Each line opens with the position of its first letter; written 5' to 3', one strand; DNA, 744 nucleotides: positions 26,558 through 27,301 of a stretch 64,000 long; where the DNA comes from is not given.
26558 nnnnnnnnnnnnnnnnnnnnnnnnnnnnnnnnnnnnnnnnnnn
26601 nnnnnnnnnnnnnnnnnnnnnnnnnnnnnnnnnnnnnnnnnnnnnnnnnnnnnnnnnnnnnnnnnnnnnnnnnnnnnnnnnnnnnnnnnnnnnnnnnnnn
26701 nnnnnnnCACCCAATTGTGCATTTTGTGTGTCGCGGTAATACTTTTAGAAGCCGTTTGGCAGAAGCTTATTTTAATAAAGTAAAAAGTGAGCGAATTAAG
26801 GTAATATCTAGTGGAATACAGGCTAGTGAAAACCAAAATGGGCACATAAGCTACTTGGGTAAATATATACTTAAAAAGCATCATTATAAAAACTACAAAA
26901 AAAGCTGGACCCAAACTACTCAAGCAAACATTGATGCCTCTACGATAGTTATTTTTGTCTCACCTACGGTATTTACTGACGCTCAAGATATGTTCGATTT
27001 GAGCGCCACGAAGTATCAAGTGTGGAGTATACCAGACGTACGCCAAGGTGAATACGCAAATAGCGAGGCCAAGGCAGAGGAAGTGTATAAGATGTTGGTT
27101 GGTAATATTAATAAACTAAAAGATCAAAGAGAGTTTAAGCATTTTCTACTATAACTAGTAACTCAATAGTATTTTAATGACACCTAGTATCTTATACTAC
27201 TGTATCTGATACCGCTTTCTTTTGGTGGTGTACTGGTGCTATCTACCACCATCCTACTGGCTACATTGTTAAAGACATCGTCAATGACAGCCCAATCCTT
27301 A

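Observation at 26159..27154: Nudix hydrolase fused to a low-molecular-weight PTP/ArsC-like phosphatase domain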

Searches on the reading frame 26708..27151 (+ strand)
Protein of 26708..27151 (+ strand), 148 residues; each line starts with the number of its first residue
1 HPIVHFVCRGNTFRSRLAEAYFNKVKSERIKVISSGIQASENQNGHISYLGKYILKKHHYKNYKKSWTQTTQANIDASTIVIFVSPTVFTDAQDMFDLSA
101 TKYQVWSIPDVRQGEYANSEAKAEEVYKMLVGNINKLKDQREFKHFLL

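Call 19: find_homologous_proteins(query=window:26708-27151:+, max_evalue=0.01)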
Query seq(148 aa) (148 aa): 33 proteins with E <= 0.01 among 40 candidates.
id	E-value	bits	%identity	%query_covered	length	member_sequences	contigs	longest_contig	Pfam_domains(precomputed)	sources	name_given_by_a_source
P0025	3.1e-21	94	39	95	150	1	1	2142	PF01451.28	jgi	jgi:protein-tyrosine-phosphatase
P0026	1.1e-20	92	39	85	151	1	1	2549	PF01451.28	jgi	-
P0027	1.9e-20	91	39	86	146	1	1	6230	PF01451.28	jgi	jgi:protein-tyrosine-phosphatase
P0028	3.7e-20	90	44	74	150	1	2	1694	PF01451.28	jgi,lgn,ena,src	-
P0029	3.8e-20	90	43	86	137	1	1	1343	PF01451.28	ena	-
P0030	4.5e-20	90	38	75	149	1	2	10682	PF01451.28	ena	-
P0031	1.1e-19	89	35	95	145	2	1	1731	PF01451.28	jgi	-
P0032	2.9e-19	87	35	91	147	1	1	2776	PF01451.28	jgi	jgi:protein-tyrosine-phosphatase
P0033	5.0e-19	87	42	86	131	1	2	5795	PF01451.28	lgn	-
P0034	5.3e-19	87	34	91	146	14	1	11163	PF01451.28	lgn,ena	-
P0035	5.5e-19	87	37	86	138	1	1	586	PF01451.28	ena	-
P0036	8.3e-19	86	41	84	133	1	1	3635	PF01451.28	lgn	-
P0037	9.1e-19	86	37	86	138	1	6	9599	PF01451.28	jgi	jgi:protein-tyrosine-phosphatase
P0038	9.2e-19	86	37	86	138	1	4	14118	PF01451.28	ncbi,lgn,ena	-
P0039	9.4e-19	86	37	95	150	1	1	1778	PF01451.28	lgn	-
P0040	1.3e-18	85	38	74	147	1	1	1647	PF01451.28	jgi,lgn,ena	-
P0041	1.3e-18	85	43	80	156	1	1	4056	PF01451.28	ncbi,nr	ncbi:MAG: hypothetical protein HGB12_10755 [Bacteroidetes bacterium]|nr:hypothetical protein [Bacter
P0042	4.6e-18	84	37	78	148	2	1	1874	PF01451.28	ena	-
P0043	6.6e-18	83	37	86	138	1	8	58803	PF01451.28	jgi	jgi:protein-tyrosine-phosphatase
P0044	2.1e-17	81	39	72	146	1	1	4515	PF01451.28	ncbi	-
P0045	3.8e-17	81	34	91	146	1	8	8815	PF01451.28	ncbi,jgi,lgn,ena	ncbi:MAG: hypothetical protein ABSD69_01575 [Candidatus Levyibacteriota bacterium]|jgi:protein-tyros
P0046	8.0e-17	80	32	93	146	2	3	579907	PF01451.28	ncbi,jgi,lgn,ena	ncbi:MAG: hypothetical protein ABSE17_00405 [Candidatus Levyibacteriota bacterium]|jgi:protein-tyros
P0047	1.1e-16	79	33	91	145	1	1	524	PF01451.28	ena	-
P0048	1.3e-16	79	39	73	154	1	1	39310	PF01451.28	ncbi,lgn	-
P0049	1.3e-16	79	37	87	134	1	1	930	PF01451.28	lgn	-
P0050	8.7e-15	73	33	95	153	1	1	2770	PF01451.28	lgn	-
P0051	1.6e-14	72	39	74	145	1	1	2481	PF01451.28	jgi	jgi:protein-tyrosine-phosphatase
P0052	3.0e-14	71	43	73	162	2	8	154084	PF01451.28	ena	-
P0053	3.8e-14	71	41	76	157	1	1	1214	PF01451.28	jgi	jgi:protein-tyrosine-phosphatase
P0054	5.3e-14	70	41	74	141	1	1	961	PF01451.28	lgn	-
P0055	2.3e-12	65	36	73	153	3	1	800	PF01451.28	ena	-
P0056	1.9e-10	59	33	83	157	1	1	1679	PF01451.28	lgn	-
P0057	2.5e-7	49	36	57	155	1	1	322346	PF01451.28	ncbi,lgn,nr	ncbi:hypothetical protein HZC53_01275 [Candidatus Uhrbacteria bacterium]|nr:hypothetical protein [Ca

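Call 21: find_encoding_contigs(protein=P0046, flank=5000, max_places=2)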
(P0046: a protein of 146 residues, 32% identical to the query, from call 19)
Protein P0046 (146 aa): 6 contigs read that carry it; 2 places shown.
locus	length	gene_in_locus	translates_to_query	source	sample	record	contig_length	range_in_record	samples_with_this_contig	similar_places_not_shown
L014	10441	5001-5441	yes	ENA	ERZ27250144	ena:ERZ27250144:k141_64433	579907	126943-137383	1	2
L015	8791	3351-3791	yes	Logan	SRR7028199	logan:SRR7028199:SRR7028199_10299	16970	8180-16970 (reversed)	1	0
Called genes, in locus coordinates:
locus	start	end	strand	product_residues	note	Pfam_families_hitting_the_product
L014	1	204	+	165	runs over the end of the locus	PF00164:Ribosom_S12_S23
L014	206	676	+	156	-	PF00177:Ribosomal_S7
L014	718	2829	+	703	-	PF00009:GTP_EFTU, PF03144:GTP_EFTU_D2, PF22042:EF-G_D2, PF14492:EFG_III, PF16658:RF3_C, PF03764:EFG_IV, PF00679:EFG_C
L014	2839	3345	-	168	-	-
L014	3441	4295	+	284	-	-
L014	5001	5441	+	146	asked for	PF01451:LMWPc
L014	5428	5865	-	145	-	-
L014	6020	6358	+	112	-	-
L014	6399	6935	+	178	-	PF12917:YfbR-like, PF13023:HD_3, PF01966:HD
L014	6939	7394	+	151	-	PF11969:DcpS_C (weak), PF01230:HIT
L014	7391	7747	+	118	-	-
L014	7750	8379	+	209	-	PF00300:His_Phos_1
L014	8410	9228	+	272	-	PF00398:RrnaAD, PF02475:TRM5-TYW2_MTfase (weak)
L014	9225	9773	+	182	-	PF13302:Acetyltransf_3 (weak), PF13420:Acetyltransf_4 (weak), PF00583:Acetyltransf_1, PF13673:Acetyltransf_10, PF13508:Acetyltransf_7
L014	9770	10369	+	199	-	PF02353:CMAS, PF13489:Methyltransf_23, PF05175:MTS (faint), PF13847:Methyltransf_31, PF08241:Methyltransf_11, PF08242:Methyltransf_12, PF13649:Methyltransf_25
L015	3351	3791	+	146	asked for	PF01451:LMWPc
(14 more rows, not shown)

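Call 22: find_encoding_contigs(protein=P0043, flank=5000, max_places=2)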
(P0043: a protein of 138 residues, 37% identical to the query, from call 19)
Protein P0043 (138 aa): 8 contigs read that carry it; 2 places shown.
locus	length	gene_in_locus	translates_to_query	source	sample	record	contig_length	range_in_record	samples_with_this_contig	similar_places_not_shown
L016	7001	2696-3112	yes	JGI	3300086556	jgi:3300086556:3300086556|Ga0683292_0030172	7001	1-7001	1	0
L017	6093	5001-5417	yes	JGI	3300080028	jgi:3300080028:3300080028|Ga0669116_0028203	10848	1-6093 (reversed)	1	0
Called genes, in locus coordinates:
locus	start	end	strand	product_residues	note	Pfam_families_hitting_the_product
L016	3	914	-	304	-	?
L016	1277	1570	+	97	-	-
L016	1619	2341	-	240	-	PF01909:NTP_transf_2 (weak), PF18765:Polbeta (weak)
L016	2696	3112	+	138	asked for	PF01451:LMWPc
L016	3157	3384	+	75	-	-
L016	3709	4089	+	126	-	PF13495:Phage_int_SAM_4 (weak), PF02899:Phage_int_SAM_1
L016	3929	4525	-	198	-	-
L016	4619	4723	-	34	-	-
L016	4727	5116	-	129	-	-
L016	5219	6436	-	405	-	PF11288:DUF3089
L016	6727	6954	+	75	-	PF04964:Flp_Fap (weak)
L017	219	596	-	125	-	PF00903:Glyoxalase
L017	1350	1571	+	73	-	-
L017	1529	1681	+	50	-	-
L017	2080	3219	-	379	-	PF00211:Guanylate_cyc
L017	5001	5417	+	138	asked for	PF01451:LMWPc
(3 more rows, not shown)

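Call 50: search_solved_structures(query=A3, max_evalue=0.01, show_alignments=4)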
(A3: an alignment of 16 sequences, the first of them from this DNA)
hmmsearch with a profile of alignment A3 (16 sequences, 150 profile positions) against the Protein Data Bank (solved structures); distinct sequences matched with E-value up to 0.01: 50.
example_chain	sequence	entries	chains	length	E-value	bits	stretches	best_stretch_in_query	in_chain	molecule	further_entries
4pic_A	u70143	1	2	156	1.3e-11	48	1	3-97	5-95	Arginine phosphatase Ywle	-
1zgg_A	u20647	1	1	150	2e-11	47.4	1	1-145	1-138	Putative low molecular weight protein-tyrosine-phosphatase ywlE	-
4kk3_A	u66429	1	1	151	2e-11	47.4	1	1-145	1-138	Low molecular weight protein-tyrosine-phosphatase YwlE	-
4eti_A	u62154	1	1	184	3.8e-11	46.4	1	1-145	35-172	Low molecular weight protein-tyrosine-phosphatase ywlE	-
4etn_A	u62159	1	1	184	5.4e-11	45.9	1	1-145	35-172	Low molecular weight protein-tyrosine-phosphatase ywlE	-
2gi4_A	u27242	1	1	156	8.4e-10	42.1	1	2-118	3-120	possible phosphotyrosine protein phosphatase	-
4kk4_A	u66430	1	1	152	2e-09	40.9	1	1-145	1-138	Low molecular weight protein-tyrosine-phosphatase YwlE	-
3rof_A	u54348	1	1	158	2.8e-07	33.9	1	3-145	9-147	Low molecular weight protein-tyrosine-phosphatase ptpA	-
1jl3_A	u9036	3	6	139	2.8e-07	33.9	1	2-93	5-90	ARSENATE REDUCTASE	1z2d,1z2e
6y2v_A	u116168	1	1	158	3e-07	33.8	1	3-95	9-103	Low molecular weight phosphotyrosine protein phosphatase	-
5got_A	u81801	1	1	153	3.6e-07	33.5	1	2-97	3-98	Low molecular weight phosphotyrosine phosphatase family protein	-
1xww_A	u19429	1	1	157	7.5e-07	32.5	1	3-95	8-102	Low molecular weight phosphotyrosine protein phosphatase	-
4egs_A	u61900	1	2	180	1.1e-06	32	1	1-145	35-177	Ribose 5-phosphate isomerase RpiB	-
2l19_A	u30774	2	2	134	1.7e-06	31.4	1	2-48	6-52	Arsenate reductase | Glutaredoxin arsenate reductase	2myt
6y2w_A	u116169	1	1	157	2e-06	31.1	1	3-95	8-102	Low molecular weight phosphotyrosine protein phosphatase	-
1y1l_A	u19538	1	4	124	2.8e-05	27.4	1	3-84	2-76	arsenate reductase (arsC)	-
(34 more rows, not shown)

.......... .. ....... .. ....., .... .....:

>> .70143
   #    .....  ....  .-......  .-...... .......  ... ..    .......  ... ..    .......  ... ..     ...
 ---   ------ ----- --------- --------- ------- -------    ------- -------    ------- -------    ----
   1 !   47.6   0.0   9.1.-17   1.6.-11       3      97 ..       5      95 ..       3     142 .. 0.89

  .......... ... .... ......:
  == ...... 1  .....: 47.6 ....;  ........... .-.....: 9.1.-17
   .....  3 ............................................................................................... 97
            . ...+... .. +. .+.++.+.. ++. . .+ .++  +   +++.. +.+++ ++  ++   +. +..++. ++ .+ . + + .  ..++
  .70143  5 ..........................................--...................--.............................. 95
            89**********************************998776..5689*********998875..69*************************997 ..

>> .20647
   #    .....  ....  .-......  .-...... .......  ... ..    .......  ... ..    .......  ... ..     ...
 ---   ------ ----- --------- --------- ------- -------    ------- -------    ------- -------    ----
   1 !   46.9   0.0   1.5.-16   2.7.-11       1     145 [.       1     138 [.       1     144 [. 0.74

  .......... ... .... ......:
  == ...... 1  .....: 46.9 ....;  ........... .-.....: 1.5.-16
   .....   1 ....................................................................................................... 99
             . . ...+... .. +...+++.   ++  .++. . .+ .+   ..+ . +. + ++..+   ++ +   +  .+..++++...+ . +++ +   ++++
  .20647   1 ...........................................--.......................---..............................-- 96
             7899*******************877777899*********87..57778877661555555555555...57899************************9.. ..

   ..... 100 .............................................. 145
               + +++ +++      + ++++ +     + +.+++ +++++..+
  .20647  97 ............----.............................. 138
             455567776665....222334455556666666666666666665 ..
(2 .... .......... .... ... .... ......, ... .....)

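Call 66: search_solved_structures(query=window:26708-27151:+, max_evalue=1, show_alignments=5)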
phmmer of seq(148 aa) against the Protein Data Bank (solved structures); distinct sequences matched with E-value up to 1: 36.
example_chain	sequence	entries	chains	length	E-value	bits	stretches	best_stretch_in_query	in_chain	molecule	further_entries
1y1l_A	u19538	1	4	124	0.002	21.5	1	4-132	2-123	arsenate reductase (arsC)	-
1zgg_A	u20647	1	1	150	0.003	20.9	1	5-66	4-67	Putative low molecular weight protein-tyrosine-phosphatase ywlE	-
4kk3_A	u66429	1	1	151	0.003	20.9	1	5-66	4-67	Low molecular weight protein-tyrosine-phosphatase YwlE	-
1jl3_A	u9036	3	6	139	0.0032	20.8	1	2-40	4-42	ARSENATE REDUCTASE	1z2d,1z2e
4pic_A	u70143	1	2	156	0.0038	20.6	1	5-84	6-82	Arginine phosphatase Ywle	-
4eti_A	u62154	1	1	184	0.0045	20.3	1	5-66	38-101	Low molecular weight protein-tyrosine-phosphatase ywlE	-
4etn_A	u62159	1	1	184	0.0045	20.3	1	5-66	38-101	Low molecular weight protein-tyrosine-phosphatase ywlE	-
1lk0_A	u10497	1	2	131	0.025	17.9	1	4-39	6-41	arsenate reductase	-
1lju_A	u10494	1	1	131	0.026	17.8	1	4-39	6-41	arsenate reductase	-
1ljl_A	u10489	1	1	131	0.027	17.8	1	4-39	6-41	arsenate reductase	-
2cd7_A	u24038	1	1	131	0.027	17.8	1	4-39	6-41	PROTEIN ARSC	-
2l19_A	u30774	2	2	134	0.027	17.8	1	4-41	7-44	Arsenate reductase | Glutaredoxin arsenate reductase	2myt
4kk4_A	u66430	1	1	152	0.076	16.3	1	5-66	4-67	Low molecular weight protein-tyrosine-phosphatase YwlE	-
2ipa_B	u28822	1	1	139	0.081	16.2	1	2-40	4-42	Protein arsC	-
6y2v_A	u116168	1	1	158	0.089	16.1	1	4-29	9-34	Low molecular weight phosphotyrosine protein phosphatase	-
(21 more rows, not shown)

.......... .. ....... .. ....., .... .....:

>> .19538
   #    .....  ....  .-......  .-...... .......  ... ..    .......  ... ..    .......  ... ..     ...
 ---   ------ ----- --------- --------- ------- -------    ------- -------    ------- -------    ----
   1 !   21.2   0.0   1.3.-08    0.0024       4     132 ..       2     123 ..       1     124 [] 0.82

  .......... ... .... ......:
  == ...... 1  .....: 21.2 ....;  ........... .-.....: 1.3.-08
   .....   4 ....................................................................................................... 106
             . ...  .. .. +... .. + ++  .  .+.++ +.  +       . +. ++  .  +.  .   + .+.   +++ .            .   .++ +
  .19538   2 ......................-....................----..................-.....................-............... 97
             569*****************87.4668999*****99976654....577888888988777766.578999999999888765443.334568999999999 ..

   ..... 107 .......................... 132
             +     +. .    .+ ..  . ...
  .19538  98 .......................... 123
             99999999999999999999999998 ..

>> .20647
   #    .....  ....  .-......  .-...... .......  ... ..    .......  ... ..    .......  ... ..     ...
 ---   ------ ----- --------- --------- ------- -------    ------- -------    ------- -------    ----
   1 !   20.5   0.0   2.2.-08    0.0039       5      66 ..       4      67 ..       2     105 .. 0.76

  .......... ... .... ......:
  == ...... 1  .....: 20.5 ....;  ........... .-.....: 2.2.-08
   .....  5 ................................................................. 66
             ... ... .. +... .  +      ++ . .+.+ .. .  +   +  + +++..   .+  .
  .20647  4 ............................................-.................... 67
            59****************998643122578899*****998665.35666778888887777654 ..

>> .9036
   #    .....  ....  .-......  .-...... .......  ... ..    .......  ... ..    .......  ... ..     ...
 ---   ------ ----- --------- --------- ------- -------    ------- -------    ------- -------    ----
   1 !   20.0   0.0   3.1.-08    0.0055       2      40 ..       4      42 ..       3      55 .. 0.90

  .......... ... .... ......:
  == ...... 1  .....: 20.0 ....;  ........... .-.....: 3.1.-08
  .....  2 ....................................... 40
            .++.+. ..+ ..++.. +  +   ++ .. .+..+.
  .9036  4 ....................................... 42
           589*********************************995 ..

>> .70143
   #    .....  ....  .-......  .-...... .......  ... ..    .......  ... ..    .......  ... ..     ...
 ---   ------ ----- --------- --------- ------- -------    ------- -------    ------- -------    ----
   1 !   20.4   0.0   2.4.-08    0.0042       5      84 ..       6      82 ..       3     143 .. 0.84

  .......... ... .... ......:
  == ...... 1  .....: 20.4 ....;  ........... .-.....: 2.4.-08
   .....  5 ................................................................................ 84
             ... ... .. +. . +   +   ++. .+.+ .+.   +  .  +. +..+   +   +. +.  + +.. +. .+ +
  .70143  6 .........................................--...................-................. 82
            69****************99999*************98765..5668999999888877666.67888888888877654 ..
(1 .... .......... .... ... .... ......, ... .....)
